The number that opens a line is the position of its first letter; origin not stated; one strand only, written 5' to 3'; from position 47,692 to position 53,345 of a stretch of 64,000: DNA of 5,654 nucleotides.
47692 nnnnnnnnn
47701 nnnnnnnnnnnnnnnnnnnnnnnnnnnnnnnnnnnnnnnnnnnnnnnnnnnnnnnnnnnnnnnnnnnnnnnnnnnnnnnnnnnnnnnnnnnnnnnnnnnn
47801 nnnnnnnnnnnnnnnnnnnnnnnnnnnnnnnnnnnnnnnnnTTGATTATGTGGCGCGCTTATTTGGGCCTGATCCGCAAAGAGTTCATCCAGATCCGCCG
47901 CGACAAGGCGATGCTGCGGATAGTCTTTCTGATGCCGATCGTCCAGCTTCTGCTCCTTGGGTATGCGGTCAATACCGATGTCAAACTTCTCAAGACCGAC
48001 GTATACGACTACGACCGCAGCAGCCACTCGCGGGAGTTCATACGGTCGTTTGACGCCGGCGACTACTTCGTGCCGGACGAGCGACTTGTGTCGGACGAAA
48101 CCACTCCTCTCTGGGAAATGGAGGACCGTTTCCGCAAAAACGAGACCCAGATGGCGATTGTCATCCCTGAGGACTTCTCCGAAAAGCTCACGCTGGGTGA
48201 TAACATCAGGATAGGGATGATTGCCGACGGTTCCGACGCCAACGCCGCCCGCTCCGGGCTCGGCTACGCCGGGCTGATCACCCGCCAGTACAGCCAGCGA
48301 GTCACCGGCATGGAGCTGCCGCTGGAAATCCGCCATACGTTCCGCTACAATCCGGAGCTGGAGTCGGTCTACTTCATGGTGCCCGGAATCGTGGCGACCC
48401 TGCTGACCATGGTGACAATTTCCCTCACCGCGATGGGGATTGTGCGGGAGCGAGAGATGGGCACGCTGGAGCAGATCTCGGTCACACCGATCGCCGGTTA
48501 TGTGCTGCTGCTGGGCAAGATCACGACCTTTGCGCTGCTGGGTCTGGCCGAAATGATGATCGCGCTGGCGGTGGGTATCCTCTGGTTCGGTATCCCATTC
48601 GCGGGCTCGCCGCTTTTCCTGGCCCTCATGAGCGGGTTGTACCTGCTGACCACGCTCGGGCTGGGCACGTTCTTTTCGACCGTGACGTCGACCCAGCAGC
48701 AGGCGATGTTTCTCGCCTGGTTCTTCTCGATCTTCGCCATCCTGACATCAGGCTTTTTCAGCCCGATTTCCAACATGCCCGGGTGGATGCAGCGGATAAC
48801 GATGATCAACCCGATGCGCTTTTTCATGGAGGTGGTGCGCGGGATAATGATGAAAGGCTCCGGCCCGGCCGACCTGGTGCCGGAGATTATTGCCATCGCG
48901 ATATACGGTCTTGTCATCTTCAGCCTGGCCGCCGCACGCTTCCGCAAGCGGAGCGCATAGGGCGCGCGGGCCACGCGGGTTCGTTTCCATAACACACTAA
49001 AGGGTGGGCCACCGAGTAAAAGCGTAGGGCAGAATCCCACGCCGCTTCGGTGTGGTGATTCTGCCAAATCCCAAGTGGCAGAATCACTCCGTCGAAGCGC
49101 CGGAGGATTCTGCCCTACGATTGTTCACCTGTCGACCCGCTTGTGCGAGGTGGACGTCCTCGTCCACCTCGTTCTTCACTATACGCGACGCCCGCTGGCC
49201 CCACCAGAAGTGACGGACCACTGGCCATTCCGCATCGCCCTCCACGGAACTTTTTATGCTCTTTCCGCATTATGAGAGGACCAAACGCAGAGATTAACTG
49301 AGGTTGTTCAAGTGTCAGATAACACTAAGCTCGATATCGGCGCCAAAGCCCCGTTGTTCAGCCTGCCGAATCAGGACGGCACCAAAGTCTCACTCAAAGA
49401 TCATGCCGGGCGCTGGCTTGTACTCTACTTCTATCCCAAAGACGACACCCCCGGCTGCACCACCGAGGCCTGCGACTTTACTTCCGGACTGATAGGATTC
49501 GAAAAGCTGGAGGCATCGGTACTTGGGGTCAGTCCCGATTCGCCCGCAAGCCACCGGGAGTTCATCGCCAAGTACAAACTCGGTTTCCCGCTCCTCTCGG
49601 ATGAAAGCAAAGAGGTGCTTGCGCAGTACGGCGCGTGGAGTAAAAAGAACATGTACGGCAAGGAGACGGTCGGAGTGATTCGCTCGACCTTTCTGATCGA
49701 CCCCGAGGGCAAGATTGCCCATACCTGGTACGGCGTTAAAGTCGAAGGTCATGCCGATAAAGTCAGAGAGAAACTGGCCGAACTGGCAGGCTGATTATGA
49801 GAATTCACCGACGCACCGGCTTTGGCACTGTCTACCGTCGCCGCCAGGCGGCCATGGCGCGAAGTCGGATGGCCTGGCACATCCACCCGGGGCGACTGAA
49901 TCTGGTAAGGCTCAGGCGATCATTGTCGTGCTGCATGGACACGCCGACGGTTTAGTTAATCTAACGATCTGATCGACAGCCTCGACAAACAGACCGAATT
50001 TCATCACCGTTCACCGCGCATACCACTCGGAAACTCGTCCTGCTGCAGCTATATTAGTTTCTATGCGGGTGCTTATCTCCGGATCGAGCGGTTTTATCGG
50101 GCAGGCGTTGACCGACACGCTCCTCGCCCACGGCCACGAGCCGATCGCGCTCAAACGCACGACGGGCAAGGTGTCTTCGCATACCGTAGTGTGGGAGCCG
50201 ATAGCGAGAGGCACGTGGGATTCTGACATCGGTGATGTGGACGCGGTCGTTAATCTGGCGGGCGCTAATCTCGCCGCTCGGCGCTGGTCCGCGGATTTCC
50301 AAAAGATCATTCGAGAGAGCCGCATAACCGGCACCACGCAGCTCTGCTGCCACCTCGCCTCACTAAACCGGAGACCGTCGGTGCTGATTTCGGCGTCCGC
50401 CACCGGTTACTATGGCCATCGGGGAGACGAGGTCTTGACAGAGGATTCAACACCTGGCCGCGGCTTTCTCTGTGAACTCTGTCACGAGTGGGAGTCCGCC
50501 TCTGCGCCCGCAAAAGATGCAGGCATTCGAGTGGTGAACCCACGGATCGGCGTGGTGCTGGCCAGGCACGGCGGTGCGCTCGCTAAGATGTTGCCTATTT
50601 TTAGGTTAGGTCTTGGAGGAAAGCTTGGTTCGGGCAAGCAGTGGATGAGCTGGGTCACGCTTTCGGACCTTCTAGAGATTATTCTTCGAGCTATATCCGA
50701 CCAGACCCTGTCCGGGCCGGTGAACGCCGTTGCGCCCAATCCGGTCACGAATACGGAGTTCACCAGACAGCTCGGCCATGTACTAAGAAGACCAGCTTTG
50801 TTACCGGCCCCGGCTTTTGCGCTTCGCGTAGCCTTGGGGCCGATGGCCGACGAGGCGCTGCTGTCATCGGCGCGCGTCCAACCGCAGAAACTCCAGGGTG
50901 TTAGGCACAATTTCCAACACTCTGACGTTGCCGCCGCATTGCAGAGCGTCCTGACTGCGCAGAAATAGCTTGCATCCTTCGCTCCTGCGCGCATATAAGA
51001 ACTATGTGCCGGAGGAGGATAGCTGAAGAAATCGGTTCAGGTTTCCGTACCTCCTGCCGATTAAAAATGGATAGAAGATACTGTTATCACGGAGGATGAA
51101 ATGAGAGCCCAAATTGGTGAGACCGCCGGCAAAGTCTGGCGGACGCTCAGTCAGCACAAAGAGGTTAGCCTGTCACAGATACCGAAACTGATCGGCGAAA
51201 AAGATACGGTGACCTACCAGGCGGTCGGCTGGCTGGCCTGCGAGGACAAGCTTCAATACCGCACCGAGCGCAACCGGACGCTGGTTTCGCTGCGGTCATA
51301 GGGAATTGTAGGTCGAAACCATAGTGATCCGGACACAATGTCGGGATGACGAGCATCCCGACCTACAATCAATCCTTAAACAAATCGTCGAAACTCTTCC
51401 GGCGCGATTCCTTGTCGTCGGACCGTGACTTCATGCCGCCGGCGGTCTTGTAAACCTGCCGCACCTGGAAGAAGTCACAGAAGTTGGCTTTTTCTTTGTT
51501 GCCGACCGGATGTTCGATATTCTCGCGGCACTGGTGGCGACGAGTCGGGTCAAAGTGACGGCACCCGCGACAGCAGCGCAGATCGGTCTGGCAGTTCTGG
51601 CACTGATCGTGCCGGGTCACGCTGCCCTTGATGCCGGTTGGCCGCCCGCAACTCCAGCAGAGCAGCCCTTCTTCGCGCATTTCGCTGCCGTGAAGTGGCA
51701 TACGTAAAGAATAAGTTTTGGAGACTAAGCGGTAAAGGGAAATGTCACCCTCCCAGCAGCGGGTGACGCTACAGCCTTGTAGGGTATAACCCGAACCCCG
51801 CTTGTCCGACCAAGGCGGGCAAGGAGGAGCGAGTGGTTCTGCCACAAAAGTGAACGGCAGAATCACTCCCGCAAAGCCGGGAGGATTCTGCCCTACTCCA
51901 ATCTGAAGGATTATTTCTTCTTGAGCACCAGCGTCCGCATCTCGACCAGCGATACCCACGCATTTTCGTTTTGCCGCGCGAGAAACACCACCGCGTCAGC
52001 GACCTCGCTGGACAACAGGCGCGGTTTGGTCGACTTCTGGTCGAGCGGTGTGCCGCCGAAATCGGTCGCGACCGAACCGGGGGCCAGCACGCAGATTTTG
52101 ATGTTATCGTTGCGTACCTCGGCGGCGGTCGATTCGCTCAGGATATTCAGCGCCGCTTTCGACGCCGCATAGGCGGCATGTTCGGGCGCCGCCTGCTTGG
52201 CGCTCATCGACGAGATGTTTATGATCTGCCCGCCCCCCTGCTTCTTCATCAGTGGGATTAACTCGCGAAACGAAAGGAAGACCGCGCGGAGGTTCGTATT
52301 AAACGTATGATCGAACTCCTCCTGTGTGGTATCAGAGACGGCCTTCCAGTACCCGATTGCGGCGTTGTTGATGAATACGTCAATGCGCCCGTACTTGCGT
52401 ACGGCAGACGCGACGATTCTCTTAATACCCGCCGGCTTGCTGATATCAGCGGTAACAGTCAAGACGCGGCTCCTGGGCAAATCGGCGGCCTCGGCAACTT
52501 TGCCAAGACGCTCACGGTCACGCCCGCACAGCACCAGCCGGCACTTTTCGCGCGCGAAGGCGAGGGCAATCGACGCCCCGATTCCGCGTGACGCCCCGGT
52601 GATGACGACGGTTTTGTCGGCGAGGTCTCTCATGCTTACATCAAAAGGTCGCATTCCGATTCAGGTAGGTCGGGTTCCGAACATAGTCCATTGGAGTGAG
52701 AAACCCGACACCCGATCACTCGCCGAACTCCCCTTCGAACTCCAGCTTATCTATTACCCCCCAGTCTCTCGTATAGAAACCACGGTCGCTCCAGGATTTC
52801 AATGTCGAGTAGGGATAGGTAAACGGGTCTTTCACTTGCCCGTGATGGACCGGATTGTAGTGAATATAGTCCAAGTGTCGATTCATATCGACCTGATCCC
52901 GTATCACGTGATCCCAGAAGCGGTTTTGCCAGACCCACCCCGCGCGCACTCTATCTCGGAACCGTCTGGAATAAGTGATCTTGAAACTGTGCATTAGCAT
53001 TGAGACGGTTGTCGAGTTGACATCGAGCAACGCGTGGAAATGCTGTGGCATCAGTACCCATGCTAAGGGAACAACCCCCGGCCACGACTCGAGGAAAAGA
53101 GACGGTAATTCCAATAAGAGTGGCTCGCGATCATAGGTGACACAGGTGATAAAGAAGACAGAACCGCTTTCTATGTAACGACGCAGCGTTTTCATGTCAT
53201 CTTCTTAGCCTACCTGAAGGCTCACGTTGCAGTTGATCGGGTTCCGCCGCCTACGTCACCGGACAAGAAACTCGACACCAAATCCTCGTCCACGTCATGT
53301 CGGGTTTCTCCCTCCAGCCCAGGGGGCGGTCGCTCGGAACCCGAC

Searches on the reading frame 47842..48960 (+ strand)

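Call 61: search_protein_families(library=pfam, proteins=[window:47842-48960:+], max_evalue=0.0001)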
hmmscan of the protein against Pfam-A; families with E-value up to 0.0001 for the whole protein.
window:47842-48960:+ (372 aa): 4 families
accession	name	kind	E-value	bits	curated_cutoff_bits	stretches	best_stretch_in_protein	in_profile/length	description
PF12698.13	ABC2_membrane_3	-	1.7e-50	172.5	31.6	1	22-364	1-346/347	ABC-2 family transporter protein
PF01061.29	ABC2_membrane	-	9.9e-27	94.3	26.9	1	177-336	48-210/211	ABC-2 type transporter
PF12679.13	ABC2_membrane_2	-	4.9e-19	69.1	27.2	1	10-371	3-282/283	ABC-2 family transporter protein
PF12730.13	ABC2_membrane_4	-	2.4e-06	28.1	27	0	184-281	56-153/179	ABC-2 family transporter protein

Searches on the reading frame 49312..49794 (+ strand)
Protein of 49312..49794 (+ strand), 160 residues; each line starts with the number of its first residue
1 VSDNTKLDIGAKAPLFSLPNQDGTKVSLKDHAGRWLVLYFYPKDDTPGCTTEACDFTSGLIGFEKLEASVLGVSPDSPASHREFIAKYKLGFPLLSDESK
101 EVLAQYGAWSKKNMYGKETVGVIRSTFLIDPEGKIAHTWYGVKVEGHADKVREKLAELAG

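Call 61: search_protein_families(library=pfam, proteins=[window:49312-49794:+], max_evalue=0.0001)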
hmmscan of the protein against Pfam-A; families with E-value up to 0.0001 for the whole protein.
window:49312-49794:+ (160 aa): 2 families
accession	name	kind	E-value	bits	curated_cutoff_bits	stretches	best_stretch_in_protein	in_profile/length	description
PF00578.27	AhpC-TSA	-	2.3e-42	144.3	26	1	9-137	1-123/124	AhpC/TSA family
PF08534.16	Redoxin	-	3.6e-21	75.9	26.6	1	10-145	3-138/148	Redoxin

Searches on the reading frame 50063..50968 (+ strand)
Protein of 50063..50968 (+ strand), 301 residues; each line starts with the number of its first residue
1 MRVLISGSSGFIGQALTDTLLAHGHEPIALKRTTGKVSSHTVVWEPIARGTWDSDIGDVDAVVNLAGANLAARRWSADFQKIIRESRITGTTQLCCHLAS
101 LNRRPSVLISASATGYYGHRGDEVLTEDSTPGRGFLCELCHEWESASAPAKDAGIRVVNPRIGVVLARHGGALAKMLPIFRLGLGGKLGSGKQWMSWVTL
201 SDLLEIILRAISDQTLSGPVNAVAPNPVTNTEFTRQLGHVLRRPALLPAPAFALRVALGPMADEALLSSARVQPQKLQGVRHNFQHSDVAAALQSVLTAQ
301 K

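Call 61: search_protein_families(library=pfam, proteins=[window:50063-50968:+], max_evalue=0.0001)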
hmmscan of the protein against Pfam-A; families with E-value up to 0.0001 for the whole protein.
window:50063-50968:+ (301 aa): 2 families
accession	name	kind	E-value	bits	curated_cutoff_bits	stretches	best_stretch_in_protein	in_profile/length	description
PF01370.27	Epimerase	-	1.2e-15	58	20.9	1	3-213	1-227/240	NAD dependent epimerase/dehydratase family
PF08338.16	DUF1731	-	5.1e-13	49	27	1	249-295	1-46/47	Domain of unknown function (DUF1731)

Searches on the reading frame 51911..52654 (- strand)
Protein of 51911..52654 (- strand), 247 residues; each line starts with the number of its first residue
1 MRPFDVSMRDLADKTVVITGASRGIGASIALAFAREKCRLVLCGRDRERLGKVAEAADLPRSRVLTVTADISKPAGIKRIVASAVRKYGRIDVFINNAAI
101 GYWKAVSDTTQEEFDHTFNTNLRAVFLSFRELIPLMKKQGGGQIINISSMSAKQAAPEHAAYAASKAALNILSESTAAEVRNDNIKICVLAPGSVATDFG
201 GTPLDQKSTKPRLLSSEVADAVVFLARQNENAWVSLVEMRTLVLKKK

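Call 61: search_protein_families(library=pfam, proteins=[window:51911-52654:-], max_evalue=0.0001)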
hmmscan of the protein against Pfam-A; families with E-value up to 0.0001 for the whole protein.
window:51911-52654:- (247 aa): 4 families
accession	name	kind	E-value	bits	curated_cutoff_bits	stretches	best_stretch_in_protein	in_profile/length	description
PF00106.31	adh_short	-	4.4e-53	180.1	26.6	1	14-200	1-187/195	short chain dehydrogenase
PF13561.12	adh_short_C2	-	2.4e-43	148.9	27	1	20-227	1-218/236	Enoyl-(Acyl carrier protein) reductase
PF08659.16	KR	-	1.5e-11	45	22.6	1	15-177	2-164/180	KR domain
PF01370.27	Epimerase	-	7.9e-05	22.6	20.9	0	16-196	1-173/240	NAD dependent epimerase/dehydratase family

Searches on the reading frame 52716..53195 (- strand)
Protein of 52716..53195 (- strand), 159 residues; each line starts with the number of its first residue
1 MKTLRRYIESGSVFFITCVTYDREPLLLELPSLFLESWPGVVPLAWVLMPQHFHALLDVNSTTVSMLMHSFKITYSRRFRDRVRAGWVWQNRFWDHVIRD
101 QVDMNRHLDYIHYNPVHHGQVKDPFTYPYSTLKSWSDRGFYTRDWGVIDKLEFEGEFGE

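Call 61: search_protein_families(library=pfam, proteins=[window:52716-53195:-], max_evalue=0.0001)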
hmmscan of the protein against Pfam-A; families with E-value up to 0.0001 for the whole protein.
window:52716-53195:- (159 aa): 1 family
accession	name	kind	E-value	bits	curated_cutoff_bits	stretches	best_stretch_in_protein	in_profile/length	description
PF01797.21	Y1_Tnp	-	5e-06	27.1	23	1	44-95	44-98/121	Transposase IS200 like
